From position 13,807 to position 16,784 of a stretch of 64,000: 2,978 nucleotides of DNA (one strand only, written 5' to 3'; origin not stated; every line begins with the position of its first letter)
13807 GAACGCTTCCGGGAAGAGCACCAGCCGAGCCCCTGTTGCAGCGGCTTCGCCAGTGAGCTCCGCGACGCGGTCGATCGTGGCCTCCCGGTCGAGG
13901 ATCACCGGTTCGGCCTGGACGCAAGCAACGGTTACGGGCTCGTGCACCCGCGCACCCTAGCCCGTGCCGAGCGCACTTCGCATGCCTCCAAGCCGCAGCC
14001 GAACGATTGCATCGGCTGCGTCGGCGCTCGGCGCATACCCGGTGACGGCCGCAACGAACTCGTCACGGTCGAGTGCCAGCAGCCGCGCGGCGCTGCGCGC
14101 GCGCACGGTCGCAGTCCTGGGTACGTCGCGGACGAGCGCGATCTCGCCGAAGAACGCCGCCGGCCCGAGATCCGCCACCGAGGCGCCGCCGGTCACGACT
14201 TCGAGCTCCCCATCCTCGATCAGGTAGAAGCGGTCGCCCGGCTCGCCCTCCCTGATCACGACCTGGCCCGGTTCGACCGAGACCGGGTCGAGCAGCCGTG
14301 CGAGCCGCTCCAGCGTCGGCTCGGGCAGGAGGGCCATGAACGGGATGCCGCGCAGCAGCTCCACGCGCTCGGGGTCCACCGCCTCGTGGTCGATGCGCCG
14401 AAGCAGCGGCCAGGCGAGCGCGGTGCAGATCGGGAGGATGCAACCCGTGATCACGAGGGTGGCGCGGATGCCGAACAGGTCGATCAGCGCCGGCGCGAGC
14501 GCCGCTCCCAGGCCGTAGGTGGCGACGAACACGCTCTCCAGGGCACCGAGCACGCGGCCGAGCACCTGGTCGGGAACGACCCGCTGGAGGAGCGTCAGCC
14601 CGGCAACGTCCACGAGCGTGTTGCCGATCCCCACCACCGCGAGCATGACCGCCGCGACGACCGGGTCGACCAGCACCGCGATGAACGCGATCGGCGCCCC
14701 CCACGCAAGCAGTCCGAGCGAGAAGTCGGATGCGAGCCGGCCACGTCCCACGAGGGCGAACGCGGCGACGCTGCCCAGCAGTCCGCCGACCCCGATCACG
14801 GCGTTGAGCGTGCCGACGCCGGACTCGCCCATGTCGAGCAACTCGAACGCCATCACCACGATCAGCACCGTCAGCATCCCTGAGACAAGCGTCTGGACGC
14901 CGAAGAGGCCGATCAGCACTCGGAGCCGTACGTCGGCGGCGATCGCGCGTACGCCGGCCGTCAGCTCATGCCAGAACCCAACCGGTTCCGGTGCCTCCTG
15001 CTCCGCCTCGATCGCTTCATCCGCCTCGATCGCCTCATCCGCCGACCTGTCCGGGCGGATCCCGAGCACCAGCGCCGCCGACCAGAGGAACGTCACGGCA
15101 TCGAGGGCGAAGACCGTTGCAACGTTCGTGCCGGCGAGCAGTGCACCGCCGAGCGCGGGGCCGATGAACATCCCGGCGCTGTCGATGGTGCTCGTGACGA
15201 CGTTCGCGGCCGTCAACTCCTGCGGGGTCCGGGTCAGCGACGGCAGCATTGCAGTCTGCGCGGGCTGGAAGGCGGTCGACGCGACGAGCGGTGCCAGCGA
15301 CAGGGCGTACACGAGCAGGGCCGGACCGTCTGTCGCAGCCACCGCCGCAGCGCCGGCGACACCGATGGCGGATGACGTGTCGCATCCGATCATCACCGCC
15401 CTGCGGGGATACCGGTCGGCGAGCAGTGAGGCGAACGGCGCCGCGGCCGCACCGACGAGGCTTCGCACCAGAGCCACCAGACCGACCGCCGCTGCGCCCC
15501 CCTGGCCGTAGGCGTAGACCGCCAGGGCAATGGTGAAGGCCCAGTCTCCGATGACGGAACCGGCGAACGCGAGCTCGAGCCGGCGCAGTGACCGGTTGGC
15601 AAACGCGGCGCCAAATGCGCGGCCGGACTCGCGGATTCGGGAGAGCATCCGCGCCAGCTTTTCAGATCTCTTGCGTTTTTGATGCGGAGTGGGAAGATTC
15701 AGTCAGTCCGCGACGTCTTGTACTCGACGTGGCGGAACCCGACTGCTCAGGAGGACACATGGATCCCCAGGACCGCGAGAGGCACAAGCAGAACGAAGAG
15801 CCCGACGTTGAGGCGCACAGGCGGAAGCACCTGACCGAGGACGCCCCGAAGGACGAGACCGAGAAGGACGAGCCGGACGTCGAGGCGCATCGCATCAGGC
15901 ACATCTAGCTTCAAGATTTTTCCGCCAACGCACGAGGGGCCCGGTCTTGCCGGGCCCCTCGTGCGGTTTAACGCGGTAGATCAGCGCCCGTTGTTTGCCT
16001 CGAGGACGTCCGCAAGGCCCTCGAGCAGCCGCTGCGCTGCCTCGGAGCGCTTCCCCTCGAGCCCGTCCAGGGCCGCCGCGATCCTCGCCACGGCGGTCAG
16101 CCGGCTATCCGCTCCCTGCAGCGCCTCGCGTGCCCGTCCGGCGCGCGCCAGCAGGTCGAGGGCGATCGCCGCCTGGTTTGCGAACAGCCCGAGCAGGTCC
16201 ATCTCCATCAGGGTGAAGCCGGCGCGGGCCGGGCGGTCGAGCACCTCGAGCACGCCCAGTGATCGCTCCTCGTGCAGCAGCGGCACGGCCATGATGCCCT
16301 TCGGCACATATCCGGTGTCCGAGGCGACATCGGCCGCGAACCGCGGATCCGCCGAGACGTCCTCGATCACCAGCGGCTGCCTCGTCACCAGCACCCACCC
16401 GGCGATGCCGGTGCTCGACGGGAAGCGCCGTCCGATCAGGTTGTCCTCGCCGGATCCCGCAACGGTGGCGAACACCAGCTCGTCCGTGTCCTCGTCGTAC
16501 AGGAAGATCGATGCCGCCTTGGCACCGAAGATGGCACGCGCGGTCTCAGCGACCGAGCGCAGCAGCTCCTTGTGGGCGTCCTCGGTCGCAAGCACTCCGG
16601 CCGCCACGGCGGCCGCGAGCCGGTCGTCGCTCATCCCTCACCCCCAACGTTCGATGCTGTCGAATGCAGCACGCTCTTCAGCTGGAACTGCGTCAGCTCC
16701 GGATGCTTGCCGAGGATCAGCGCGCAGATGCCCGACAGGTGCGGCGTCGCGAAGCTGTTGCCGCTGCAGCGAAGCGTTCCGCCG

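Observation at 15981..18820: Five translationally coupled genes: FTCD_C-like protein, ECF sigma, 84-aa orphan, signal-less subtilase, GAF protein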

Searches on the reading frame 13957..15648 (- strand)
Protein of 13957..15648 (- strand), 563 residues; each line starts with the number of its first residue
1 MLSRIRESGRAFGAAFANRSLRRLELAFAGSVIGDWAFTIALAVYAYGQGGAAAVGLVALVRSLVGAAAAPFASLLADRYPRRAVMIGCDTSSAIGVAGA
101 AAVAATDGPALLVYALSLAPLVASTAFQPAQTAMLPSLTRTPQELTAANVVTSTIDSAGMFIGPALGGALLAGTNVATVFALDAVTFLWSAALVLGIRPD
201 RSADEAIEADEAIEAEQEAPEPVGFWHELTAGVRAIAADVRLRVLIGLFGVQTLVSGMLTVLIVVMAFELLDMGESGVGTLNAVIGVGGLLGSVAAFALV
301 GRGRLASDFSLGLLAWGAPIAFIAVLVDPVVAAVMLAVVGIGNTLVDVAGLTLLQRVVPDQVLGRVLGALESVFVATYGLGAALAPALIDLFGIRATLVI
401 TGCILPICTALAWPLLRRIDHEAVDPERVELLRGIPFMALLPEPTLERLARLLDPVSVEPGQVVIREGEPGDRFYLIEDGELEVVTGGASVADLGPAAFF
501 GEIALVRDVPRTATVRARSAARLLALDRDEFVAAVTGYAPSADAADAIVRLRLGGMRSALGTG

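Call 3: search_protein_families(library=pfam, proteins=[window:13957-15648:-], max_evalue=0.1)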
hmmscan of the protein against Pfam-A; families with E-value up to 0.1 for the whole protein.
window:13957-15648:- (563 aa): 4 families
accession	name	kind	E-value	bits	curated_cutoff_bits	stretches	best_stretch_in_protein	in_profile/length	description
PF07690.21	MFS_1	-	3e-33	115.6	33.4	2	26-371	3-336/347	Major Facilitator Superfamily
PF00027.35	cNMP_binding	-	2.3e-19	69.6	27.5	1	456-534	2-85/89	Cyclic nucleotide-binding domain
PF05977.19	MFS_3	-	2.2e-06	26.8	27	1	16-414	7-392/524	Transmembrane secretion effector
PF12832.13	MFS_1_like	-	0.033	13.7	25.2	1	52-396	33-369/373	MFS_1 like family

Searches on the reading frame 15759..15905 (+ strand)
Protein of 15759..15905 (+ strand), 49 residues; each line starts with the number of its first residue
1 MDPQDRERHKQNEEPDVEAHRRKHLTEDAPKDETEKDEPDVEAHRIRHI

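Call 44: search_protein_families(library=pfam, proteins=[window:15759-15905:+], max_evalue=1)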
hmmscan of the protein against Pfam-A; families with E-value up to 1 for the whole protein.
seq(49 aa): 0 families

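Call 50: search_protein_families(library=ncbifam, proteins=[window:15759-15905:+], max_evalue=1)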
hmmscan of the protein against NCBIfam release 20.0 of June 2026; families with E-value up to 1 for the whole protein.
seq(49 aa): 0 families

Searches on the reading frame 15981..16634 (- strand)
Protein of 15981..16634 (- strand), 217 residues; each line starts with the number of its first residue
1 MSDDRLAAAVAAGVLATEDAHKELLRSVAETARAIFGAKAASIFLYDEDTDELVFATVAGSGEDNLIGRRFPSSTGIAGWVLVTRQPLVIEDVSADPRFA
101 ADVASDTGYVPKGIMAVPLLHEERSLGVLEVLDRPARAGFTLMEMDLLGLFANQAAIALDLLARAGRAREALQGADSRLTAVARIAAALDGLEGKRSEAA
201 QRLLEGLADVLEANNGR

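Call 3: search_protein_families(library=pfam, proteins=[window:15981-16634:-], max_evalue=0.1)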
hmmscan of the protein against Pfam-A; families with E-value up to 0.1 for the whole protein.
window:15981-16634:- (217 aa): 3 families
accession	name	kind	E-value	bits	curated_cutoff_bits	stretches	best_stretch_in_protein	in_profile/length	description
PF01590.32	GAF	-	1.1e-21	78.2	22.4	1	23-159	4-133/133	GAF domain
PF13185.12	GAF_2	-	4.3e-21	76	28.6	1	22-160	5-136/136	GAF domain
PF13492.12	GAF_3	-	2.8e-13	50.8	27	1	22-160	3-128/129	GAF domain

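Call 4: search_protein_families(library=ncbifam, proteins=[window:15981-16634:-], max_evalue=0.1)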
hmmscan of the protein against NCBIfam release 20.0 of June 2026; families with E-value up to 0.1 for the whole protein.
window:15981-16634:- (217 aa): 4 families
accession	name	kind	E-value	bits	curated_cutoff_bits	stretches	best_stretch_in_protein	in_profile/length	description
TIGR01817.1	nifA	equivalog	7.5e-11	41.5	528.85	1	13-173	12-170/534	nif-specific transcriptional activator NifA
NF038230.1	Regu_Geo_Pelo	equivalog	1.2e-06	26.7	1200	1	20-161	18-160/935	GPMC system transcriptional regulator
NF008283.0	PRK11061.1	equivalog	4.6e-05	21.9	583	1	18-161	16-156/748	phosphoenolpyruvate--protein phosphotransferase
NF038250.1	nitrate_NreA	equivalog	0.035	13.9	175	1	73-131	56-116/142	nitrate respiration regulation accessory nitrate sensor NreA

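Call 52: search_solved_structures(query=window:15981-16634:-, max_evalue=0.001)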
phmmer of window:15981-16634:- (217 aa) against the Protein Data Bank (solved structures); distinct sequences matched with E-value up to 0.001: 24.
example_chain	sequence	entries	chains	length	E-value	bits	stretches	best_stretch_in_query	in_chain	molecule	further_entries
5w10_A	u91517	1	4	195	2e-19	73.5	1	17-159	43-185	cGMP-specific phosphodiesterase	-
1ykd_A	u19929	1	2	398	1e-14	58.2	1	18-134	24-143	adenylate cyclase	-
4mcw_A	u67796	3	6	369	2e-14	57.2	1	15-156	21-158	Metal dependent phosphohydrolase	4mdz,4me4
3jab_B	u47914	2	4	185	1.7e-11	47.7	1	16-159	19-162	GafB domain of phosphodiesterase 2A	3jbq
1mc0_A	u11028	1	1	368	2.2e-11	47.4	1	17-159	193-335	3',5'-cyclic nucleotide phosphodiesterase 2A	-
3lfv_A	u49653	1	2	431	4.2e-11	46.4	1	69-149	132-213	cGMP-specific 3',5'-cyclic phosphodiesterase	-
3mf0_A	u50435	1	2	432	4.2e-11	46.4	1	69-149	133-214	cGMP-specific 3',5'-cyclic phosphodiesterase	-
3ibj_A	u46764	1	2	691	2.1e-10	44.1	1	18-159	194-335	cGMP-dependent 3',5'-cyclic phosphodiesterase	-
9lrn_A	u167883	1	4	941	3.6e-10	43.4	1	18-159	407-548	cGMP-dependent 3',5'-cyclic phosphodiesterase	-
9lss_A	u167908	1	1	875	4e-10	43.2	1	69-149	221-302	cGMP-specific 3',5'-cyclic phosphodiesterase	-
3bjc_A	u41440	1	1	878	4e-10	43.2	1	69-149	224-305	cGMP-specific 3',5'-cyclic phosphodiesterase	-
2zmf_A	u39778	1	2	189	1.3e-08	38.3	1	70-162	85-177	cAMP and cAMP-inhibited cGMP 3',5'-cyclic phosphodiesterase 10A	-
2k31_A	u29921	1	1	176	2.3e-08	37.5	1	69-157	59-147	Phosphodiesterase 5A, cGMP-specific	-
9cxg_A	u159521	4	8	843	1.6e-07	34.7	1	51-161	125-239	Cone cGMP-specific 3',5'-cyclic phosphodiesterase subunit alpha'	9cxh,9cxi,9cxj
10oz_A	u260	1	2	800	4e-07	33.4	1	50-159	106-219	cGMP-specific 3',5'-cyclic phosphodiesterase PDE5-PDE6 chimera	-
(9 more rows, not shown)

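Call 95: search_solved_structures(query=window:15981-16634:-, max_evalue=1e-12, show_alignments=3)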
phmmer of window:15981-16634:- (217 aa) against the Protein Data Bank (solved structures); distinct sequences matched with E-value up to 1e-12: 3.
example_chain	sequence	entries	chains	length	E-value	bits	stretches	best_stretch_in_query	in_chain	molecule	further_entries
5w10_A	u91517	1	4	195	2e-19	73.5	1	17-159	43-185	cGMP-specific phosphodiesterase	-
1ykd_A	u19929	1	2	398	1e-14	58.2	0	18-134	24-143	adenylate cyclase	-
4mcw_A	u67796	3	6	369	2e-14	57.2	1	15-156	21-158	Metal dependent phosphohydrolase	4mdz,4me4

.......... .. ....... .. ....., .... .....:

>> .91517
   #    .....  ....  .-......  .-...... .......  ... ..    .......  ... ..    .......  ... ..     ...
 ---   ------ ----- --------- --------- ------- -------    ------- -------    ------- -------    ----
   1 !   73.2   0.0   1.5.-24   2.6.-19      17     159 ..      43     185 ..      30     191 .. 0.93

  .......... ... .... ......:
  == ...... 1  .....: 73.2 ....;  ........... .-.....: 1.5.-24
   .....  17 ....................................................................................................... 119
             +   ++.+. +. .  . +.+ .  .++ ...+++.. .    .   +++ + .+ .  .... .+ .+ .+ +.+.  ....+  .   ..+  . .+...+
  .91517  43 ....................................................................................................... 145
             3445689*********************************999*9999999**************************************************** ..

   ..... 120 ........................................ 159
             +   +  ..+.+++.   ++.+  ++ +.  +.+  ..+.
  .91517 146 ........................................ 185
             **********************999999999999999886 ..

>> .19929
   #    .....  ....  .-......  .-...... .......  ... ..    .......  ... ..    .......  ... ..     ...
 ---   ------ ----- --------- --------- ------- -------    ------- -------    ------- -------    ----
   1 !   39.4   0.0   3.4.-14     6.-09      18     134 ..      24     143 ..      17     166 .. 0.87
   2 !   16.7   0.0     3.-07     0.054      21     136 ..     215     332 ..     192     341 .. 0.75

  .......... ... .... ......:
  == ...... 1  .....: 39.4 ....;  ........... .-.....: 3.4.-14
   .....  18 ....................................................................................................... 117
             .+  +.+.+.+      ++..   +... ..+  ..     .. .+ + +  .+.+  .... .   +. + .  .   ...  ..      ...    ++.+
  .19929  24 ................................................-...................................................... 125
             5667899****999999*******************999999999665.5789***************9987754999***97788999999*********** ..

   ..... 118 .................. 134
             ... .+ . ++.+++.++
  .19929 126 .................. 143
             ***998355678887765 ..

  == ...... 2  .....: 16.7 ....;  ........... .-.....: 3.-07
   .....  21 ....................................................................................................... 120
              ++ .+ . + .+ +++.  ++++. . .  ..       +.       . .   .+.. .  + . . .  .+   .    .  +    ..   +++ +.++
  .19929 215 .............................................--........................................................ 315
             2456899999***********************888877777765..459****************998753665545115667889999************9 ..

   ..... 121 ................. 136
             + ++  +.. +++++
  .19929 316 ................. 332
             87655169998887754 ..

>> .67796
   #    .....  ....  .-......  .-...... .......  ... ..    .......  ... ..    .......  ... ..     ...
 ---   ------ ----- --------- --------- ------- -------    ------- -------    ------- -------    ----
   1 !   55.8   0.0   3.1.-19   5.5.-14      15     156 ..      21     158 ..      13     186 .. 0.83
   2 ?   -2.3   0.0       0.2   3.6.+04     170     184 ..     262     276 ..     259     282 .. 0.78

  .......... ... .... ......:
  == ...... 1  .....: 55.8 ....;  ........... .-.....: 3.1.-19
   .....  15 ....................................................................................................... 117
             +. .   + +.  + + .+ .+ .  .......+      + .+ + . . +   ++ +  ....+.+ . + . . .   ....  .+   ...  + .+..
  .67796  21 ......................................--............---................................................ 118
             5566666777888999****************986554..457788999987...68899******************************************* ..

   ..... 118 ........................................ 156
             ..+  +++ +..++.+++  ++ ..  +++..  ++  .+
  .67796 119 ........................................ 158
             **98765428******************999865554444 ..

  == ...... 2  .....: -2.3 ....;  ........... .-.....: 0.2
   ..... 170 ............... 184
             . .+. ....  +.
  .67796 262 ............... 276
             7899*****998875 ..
